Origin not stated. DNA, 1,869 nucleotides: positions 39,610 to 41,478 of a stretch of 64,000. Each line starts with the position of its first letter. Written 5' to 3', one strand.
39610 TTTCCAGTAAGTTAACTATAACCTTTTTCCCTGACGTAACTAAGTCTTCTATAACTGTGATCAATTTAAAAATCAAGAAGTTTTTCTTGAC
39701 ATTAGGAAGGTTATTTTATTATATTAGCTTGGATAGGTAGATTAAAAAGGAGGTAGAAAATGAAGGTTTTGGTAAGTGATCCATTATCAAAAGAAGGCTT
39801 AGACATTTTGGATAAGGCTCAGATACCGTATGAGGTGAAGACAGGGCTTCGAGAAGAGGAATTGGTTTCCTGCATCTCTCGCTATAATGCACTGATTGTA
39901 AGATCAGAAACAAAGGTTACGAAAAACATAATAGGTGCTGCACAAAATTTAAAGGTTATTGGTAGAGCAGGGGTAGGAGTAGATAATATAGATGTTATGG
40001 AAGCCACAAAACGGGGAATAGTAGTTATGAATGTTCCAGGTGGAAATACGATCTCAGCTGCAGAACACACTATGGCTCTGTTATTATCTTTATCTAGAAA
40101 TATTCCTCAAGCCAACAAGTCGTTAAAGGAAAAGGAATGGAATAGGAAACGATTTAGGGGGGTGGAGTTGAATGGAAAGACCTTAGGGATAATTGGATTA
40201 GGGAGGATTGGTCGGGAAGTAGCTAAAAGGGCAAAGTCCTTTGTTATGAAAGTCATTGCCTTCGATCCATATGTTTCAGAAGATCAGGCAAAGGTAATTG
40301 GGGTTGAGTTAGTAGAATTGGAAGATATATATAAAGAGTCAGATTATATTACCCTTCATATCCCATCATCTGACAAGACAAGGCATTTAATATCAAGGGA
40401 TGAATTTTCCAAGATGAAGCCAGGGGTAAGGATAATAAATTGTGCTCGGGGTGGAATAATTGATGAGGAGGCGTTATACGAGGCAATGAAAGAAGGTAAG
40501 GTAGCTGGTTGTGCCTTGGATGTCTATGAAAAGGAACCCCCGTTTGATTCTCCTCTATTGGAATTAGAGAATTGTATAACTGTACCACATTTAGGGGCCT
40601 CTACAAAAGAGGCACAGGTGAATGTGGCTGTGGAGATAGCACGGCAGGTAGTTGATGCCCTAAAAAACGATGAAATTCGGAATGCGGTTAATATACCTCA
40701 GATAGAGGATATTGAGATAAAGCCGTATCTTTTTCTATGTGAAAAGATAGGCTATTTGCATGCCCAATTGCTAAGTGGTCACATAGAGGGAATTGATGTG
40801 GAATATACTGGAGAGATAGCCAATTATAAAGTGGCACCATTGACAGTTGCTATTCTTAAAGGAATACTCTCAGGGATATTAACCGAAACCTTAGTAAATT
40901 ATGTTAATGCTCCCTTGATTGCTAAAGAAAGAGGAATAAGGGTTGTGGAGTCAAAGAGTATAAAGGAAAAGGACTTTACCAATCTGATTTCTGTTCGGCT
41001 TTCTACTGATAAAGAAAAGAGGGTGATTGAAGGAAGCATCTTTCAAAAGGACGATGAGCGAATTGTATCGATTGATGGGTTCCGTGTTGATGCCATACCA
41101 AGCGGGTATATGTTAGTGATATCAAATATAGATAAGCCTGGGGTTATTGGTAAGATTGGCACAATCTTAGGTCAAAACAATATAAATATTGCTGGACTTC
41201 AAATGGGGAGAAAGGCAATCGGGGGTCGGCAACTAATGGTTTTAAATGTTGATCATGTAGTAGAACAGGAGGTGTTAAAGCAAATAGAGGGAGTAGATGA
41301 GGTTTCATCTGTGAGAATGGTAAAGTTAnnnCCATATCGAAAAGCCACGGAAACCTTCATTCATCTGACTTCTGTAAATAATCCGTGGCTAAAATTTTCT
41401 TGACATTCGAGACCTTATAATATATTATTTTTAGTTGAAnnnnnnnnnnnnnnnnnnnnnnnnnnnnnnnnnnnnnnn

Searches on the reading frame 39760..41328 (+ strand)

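Call 52: search_protein_families(library=pfam, proteins=[window:39760-41328:+], max_evalue=0.001)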
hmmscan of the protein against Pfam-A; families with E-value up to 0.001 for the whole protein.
window:39760-41328:+ (523 aa): 8 families
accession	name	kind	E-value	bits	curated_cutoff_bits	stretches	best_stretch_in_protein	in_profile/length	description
PF02826.25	2-Hacid_dh_C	-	9.9e-66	220.9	25.1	1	105-279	1-178/178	D-isomer specific 2-hydroxyacid dehydrogenase, NAD binding domain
PF00389.36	2-Hacid_dh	-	9.5e-40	135.8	24.6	1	3-311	1-134/134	D-isomer specific 2-hydroxyacid dehydrogenase, catalytic domain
PF19304.4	PGDH_inter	-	1.7e-33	115.7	27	1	320-438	2-118/119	D-3-phosphoglycerate dehydrogenase intervening domain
PF01842.31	ACT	-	1.2e-10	41.4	27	1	450-512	1-64/66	ACT domain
PF22629.2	ACT_AHAS_ss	-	6.5e-06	26.7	27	1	458-515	7-65/67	AHAS small subunit-like ACT domain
PF03446.21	NAD_binding_2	-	3.1e-05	24.5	21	1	142-247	2-111/161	NAD binding domain of 6-phosphogluconate dehydrogenase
PF00670.27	AdoHcyase_NAD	-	0.00013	22.6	27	1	131-228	15-109/162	S-adenosyl-L-homocysteine hydrolase, NAD binding domain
PF07991.19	KARI_N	-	0.00041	20.4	20.6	0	137-215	2-80/165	Acetohydroxy acid isomeroreductase, NADPH-binding domain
